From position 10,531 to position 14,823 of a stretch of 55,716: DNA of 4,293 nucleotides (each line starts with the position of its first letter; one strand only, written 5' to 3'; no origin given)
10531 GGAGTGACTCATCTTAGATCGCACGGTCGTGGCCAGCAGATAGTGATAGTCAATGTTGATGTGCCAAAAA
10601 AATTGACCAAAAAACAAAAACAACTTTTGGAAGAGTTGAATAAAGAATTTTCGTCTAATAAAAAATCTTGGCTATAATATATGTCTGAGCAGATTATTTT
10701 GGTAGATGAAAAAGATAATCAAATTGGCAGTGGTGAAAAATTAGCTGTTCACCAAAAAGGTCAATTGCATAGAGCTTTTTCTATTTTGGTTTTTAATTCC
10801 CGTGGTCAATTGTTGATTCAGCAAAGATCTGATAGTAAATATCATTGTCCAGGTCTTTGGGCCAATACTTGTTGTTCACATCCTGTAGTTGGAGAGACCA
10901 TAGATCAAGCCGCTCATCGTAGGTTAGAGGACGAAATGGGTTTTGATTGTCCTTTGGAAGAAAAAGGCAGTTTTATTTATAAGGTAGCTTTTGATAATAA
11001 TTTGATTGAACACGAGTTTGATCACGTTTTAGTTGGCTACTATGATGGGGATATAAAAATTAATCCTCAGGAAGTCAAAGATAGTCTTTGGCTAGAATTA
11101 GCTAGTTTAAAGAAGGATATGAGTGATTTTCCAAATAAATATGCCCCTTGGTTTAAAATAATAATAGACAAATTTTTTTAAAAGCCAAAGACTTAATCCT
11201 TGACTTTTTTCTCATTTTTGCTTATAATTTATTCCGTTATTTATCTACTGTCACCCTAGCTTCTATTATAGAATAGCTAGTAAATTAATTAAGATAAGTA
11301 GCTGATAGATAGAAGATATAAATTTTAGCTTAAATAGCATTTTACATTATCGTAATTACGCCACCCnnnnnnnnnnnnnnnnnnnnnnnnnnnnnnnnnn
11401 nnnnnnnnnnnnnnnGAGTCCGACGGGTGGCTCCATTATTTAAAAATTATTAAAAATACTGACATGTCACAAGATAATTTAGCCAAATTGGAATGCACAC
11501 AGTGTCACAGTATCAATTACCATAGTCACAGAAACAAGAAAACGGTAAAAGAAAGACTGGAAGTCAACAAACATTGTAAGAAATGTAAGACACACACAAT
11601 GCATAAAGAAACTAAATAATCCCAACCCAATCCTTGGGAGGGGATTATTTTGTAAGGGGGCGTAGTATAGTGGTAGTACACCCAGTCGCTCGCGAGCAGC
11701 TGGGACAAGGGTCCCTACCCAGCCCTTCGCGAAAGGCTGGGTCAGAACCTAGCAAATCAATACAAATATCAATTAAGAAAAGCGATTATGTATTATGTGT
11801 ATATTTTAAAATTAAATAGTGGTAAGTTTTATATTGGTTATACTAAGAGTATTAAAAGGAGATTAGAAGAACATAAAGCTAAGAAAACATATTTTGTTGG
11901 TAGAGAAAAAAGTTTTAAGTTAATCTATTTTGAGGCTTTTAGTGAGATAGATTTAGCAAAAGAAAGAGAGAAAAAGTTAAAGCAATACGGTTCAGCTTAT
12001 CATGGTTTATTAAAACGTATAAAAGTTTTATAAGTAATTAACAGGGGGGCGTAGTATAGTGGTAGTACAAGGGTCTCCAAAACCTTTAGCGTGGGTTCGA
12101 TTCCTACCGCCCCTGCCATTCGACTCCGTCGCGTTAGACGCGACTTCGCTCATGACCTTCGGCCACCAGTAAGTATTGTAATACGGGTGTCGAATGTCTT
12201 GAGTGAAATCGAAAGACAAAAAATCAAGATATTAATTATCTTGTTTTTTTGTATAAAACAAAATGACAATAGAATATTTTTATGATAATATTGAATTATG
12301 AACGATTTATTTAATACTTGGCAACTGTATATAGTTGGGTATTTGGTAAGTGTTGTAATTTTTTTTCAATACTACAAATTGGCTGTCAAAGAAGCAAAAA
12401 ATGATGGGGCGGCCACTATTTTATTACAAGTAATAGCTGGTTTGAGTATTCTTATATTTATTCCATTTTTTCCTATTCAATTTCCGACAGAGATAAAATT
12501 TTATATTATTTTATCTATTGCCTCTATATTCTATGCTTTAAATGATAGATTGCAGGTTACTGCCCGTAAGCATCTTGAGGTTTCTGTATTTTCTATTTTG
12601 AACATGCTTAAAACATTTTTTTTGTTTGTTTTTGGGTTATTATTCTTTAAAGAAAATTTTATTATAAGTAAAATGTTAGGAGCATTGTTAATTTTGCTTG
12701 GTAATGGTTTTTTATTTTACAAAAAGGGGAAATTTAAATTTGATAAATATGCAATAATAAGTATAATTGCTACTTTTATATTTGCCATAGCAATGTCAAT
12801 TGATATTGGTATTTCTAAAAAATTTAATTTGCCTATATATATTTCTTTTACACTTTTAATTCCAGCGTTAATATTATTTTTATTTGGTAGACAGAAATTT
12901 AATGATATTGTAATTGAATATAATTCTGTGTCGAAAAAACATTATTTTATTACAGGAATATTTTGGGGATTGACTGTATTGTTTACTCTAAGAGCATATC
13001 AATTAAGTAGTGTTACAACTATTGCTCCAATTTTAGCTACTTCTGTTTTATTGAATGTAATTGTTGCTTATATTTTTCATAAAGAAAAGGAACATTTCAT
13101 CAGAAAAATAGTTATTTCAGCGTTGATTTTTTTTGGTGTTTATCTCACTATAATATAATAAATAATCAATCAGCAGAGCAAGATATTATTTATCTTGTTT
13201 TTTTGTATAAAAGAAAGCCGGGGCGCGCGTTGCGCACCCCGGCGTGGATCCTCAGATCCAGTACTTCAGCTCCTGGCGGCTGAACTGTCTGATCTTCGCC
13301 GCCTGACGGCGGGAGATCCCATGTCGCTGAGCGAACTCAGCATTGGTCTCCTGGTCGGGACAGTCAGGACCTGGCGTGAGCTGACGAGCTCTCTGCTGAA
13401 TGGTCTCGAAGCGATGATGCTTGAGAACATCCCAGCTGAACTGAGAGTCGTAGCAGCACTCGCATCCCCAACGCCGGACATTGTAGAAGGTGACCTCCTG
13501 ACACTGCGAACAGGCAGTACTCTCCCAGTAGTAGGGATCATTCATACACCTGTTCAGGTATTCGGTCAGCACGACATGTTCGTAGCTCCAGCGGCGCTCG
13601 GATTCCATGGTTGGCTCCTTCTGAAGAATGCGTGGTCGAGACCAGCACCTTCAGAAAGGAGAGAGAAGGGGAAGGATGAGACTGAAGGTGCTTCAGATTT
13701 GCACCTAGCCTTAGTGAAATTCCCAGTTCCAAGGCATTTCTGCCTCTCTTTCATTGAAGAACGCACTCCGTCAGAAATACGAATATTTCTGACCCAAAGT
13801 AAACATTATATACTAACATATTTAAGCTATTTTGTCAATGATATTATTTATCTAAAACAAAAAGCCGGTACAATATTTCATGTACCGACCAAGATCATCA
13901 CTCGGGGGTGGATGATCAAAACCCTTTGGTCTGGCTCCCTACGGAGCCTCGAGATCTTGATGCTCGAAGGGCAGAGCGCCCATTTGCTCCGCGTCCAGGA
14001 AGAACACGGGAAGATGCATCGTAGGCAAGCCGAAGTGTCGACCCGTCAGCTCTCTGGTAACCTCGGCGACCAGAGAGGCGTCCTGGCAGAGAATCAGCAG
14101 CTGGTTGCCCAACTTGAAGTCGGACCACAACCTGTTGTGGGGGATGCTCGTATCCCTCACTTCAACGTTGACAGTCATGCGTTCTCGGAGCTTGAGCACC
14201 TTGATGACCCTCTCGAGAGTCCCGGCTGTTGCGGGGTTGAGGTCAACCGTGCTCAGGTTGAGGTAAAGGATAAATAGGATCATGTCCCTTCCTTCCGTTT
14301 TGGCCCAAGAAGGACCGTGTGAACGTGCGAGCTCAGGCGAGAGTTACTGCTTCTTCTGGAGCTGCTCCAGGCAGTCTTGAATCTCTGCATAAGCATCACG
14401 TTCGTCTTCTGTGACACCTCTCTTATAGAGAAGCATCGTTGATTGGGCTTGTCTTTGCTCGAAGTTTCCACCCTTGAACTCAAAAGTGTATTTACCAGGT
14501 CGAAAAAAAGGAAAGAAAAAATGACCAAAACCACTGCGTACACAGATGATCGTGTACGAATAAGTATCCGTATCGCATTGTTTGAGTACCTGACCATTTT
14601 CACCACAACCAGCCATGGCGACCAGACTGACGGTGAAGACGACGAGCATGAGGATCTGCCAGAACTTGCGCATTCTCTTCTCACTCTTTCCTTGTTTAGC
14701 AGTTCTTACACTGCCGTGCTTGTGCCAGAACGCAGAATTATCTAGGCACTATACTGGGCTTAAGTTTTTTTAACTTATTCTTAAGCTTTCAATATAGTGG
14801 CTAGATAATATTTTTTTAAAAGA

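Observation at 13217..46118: Five GC-rich islands of self-contained expression cassettes scattered between core genes of an AT-rich genome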

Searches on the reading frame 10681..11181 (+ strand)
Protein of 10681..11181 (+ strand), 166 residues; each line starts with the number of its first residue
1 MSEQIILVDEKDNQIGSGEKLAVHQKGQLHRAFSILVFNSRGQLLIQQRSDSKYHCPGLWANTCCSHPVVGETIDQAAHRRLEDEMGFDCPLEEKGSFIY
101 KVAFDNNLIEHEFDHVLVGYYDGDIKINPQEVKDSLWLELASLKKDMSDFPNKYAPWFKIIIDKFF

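Call 111: search_protein_families(library=pfam, max_evalue=0.0001, proteins=[window:10681-11181:+])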
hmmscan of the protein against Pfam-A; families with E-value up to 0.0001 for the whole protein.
window:10681-11181:+ (166 aa): 1 family
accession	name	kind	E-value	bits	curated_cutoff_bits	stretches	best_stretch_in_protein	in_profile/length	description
PF00293.34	NUDIX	-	1.1e-18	68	21.1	1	29-158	2-134/134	NUDIX domain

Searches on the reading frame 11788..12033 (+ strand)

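Call 111: search_protein_families(library=pfam, max_evalue=0.0001, proteins=[window:11788-12033:+])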
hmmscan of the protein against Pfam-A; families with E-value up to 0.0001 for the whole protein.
window:11788-12033:+ (81 aa): 2 families
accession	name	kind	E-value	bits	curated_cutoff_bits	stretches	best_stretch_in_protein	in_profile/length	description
PF01541.30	GIY-YIG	-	1.4e-13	51.3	22.6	1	1-66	1-70/78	GIY-YIG catalytic domain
PF10544.15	T5orf172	-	5.6e-05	24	20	1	3-64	2-63/101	T5orf172 domain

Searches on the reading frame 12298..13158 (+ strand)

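Call 61: search_protein_families(library=pfam, max_evalue=0.001, proteins=[window:12298-13158:+])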
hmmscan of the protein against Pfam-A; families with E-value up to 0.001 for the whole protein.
window:12298-13158:+ (286 aa): 1 family
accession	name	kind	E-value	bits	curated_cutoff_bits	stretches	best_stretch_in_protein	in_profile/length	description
PF00892.27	EamA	-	2.5e-12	47.7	28.2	2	8-138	3-132/135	EamA-like transporter family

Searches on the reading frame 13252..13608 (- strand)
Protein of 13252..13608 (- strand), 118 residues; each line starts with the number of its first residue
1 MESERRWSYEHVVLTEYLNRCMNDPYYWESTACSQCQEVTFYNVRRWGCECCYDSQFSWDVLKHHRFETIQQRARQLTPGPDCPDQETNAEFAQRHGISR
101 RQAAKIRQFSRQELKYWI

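Call 16: search_protein_families(library=pfam, max_evalue=1, proteins=[window:13252-13608:-])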
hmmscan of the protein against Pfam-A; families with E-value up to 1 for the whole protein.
window:13252-13608:- (118 aa): 0 families

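Call 17: search_protein_families(library=phrogs, max_evalue=1, proteins=[window:13252-13608:-])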
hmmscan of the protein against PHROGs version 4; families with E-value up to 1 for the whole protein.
window:13252-13608:- (118 aa): 1 family
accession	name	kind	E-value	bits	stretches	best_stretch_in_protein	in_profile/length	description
phrog_35041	-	unknown function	0.38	12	1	91-108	36-53/61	-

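Call 41: find_related_loci(query=window:13252-13608:-, collection=viral_contigs, flank=8000)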
Query window:13252-13608:- (118 aa) in viral_contigs; peptide patterns used: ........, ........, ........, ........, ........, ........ (x = any residue, [..] = any of these).
4 stretches matched a pattern, but none encodes a relative of the query by tblastn (E <= 1e-3).

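Call 114: search_protein_families(library=ncbifam, max_evalue=0.1, proteins=[window:13252-13608:-])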
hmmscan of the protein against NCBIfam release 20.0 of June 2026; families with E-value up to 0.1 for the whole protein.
window:13252-13608:- (118 aa): 0 families

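Call 115: search_protein_families(library=padloc, max_evalue=0.1, proteins=[window:13252-13608:-])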
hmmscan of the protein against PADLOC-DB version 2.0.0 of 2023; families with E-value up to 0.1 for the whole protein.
window:13252-13608:- (118 aa): 0 families

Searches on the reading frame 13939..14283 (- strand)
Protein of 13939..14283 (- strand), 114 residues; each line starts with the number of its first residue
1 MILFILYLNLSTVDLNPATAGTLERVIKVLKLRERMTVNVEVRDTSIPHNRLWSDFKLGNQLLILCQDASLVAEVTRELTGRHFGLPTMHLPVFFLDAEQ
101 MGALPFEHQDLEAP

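Call 16: search_protein_families(library=pfam, max_evalue=1, proteins=[window:13939-14283:-])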
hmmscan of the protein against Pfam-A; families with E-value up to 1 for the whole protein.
window:13939-14283:- (114 aa): 0 families

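Call 17: search_protein_families(library=phrogs, max_evalue=1, proteins=[window:13939-14283:-])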
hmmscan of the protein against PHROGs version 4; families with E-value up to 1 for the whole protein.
window:13939-14283:- (114 aa): 0 families

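Call 39: find_related_loci(query=A3, collection=viral_contigs, flank=8000)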
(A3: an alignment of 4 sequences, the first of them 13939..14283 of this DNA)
Query A3 (114 aa) in viral_contigs; peptide patterns used: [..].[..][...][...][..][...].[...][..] (x = any residue, [..] = any of these).
51 stretches matched a pattern, but none encodes a relative of the query by tblastn (E <= 1e-3).

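Call 42: find_homologous_proteins(query=A3, max_evalue=0.01)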
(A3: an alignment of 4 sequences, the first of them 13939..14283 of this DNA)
Query A3 (4 sequences) (114 aa, profile of the alignment): 6 proteins with E <= 0.01 among 2783 candidates.
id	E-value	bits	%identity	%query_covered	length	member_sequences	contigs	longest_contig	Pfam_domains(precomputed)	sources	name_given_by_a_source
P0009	2.5e-46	175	-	-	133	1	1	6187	-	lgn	-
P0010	8.1e-45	170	31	14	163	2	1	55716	-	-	-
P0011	4.5e-39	151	33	34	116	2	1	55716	-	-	-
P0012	7.8e-39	150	-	-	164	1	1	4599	-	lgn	-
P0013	1.3e-27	114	100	100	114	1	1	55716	-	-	-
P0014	3.9e-18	84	83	100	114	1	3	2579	-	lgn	-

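Call 57: predict_structure(alignment_id=A5)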
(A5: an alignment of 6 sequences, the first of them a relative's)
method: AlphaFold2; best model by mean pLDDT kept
length: 163 residues; sequences in the alignment: 6
mean_pLDDT: 55.5   pTM: 0.42
mean pLDDT of the five models: 55.5, 53.5, 51.8, 50.3, 46.0
residues with pLDDT >= 90: 0; 70-90: 34; 50-70: 61; < 50: 68
segments of 3 or more residues with pLDDT < 50: 37-40, 46-59, 104-129, 131-133, 147-161
pLDDT, mean of each block of 10 residues (from residue 1): 68 67 71 57 47 37 66 76 71 57 46 39 45 51 50 42 48
secondary structure, 60 per line:
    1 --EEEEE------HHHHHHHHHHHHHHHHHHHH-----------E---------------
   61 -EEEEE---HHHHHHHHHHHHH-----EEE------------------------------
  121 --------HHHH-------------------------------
elements in order: E3-7 H14-33 E62-66 H70-82 E88-90 H129-132

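Call 101: search_solved_structures(query=A5, max_evalue=10)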
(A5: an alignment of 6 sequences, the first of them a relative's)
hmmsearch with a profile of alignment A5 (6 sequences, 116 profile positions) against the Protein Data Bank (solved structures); distinct sequences matched with E-value up to 10: 0.

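Call 104: fold_search(model_id=the predicted structure, library=pdb)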
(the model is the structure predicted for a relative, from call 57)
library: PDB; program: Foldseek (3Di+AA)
matches with E <= 10: 490; with E <= 0.001: 0
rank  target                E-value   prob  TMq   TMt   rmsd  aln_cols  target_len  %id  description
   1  5v0s_A                1.1e-01  0.89  0.31  0.62   4.3        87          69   20  Crystal structure of the ACT domain of prephenate dehydrogenase tyrA from Bacillus anthracis (released 2017-03-08)
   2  4pww                  1.4e-01  0.82  0.35  0.57   4.6       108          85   10  Crystal Structure of Engineered Protein. Northeast Structural Genomics Consortium Target OR494. (released 2014-04-09)
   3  1mli_A                1.4e-01  0.60  0.30  0.43   5.7        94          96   16  CRYSTAL STRUCTURE OF MUCONOLACTONE ISOMERASE AT 3.3 ANGSTROMS RESOLUTION (released 1990-10-15)
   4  8w8e_Z                1.6e-01  0.33  0.24  0.14   7.6        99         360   12  human co-transcriptional RNA capping enzyme RNGTT (released 2024-04-10)
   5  8p4c_Z                1.7e-01  0.30  0.24  0.11   7.6        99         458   12  Structural insights into human co-transcriptional capping - structure 3 (released 2023-08-16)
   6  8p4d_Z                1.7e-01  0.30  0.24  0.11   7.6        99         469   12  Structural insights into human co-transcriptional capping - structure 4 (released 2023-08-16)
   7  6gml_Z                1.7e-01  0.30  0.24  0.11   7.6        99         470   12  Structure of paused transcription complex Pol II-DSIF-NELF (released 2018-09-05)
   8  4zn3_A                1.8e-01  0.72  0.35  0.38   8.2       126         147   13  Crystal Structure of MjSpt4:Spt5 complex conformation B (released 2016-03-16)
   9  1fvq                  1.8e-01  0.63  0.29  0.52   5.2        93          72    6  SOLUTION STRUCTURE OF THE YEAST COPPER TRANSPORTER DOMAIN CCC2A IN THE APO AND CU(I) LOADED STATES (released 2001-03-14)
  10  8tcf_C                1.9e-01  0.90  0.35  0.66   3.7        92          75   10  Integrin alpha-v beta-8 in complex with minibinder B8_BP_dsulf (released 2023-09-27)
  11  7ycx_j                2.1e-01  0.35  0.24  0.11   7.4        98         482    8  The structure of INTAC-PEC complex (released 2023-03-15)
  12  4ney_B                2.2e-01  0.75  0.32  0.30   4.2        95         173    9  Crystal Structure of an engineered protein with ferredoxin fold, Northeast Structural Genomics Consortium (NESG) Targe (released 2014-01-15)
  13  4ney_A                2.4e-01  0.57  0.29  0.28   4.2        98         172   14  Crystal Structure of an engineered protein with ferredoxin fold, Northeast Structural Genomics Consortium (NESG) Targe (released 2014-01-15)
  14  8apz_B                2.4e-01  0.28  0.27  0.14   6.6       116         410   16  Crystal structure of wild-type L-N-Carbamoylase from Sinorhizobium meliloti (released 2022-11-16)
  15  4rjv_A                2.5e-01  0.60  0.32  0.51   5.1       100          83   11  Crystal Structure of a De Novo Designed Ferredoxin Fold, Northeast Structural Genomics Consortium (NESG) Target OR461 (released 2014-10-22)
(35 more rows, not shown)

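Call 114: search_protein_families(library=ncbifam, max_evalue=0.1, proteins=[window:13939-14283:-])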
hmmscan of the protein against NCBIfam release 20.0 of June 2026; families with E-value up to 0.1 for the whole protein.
window:13939-14283:- (114 aa): 0 families

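Call 115: search_protein_families(library=padloc, max_evalue=0.1, proteins=[window:13939-14283:-])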
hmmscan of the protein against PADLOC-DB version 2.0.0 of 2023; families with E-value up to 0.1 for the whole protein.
window:13939-14283:- (114 aa): 0 families

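Call 117: find_encoding_contigs(protein=P0014, flank=5000, max_places=4)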
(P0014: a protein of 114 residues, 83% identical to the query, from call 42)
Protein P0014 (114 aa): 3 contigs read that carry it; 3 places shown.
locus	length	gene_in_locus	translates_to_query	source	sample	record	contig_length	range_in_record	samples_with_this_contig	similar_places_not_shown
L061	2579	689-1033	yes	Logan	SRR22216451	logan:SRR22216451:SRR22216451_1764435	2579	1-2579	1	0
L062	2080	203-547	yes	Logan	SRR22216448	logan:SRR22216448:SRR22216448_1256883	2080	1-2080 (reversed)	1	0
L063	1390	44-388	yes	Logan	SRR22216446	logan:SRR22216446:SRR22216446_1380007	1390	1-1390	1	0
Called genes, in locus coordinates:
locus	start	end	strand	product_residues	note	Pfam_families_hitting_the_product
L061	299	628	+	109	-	-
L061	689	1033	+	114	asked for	-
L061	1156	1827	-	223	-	-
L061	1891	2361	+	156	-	-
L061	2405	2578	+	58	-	?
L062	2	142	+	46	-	?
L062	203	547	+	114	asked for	-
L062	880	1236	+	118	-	-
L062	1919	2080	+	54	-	?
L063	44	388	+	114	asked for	-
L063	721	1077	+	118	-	-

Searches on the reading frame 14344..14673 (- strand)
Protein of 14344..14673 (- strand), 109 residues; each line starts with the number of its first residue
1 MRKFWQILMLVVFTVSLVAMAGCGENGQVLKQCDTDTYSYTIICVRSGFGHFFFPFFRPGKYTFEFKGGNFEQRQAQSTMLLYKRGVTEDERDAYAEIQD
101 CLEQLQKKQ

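Call 16: search_protein_families(library=pfam, max_evalue=1, proteins=[window:14344-14673:-])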
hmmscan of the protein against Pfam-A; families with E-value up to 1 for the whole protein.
window:14344-14673:- (109 aa): 1 family
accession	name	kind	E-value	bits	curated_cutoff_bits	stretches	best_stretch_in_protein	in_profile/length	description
PF09252.15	Feld-I_B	-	0.12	12.8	24.1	1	87-103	28-44/67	Allergen Fel d I-B chain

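Call 17: search_protein_families(library=phrogs, max_evalue=1, proteins=[window:14344-14673:-])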
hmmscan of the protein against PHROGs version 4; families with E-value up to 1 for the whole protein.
window:14344-14673:- (109 aa): 1 family
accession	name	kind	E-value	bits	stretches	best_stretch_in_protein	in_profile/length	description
phrog_27478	-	unknown function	0.46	11.5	0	7-37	12-43/57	-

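Call 114: search_protein_families(library=ncbifam, max_evalue=0.1, proteins=[window:14344-14673:-])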
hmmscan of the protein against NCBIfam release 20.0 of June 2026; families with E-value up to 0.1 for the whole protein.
window:14344-14673:- (109 aa): 1 family
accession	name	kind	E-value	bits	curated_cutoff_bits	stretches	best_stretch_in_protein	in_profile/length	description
NF058595.1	invert_tail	domain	0.019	15.3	37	1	2-42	51-93/113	lipo-invert putative C-terminal anchoring domain-containing protein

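Call 115: search_protein_families(library=padloc, max_evalue=0.1, proteins=[window:14344-14673:-])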
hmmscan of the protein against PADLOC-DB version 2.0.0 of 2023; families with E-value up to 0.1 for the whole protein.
window:14344-14673:- (109 aa): 0 families
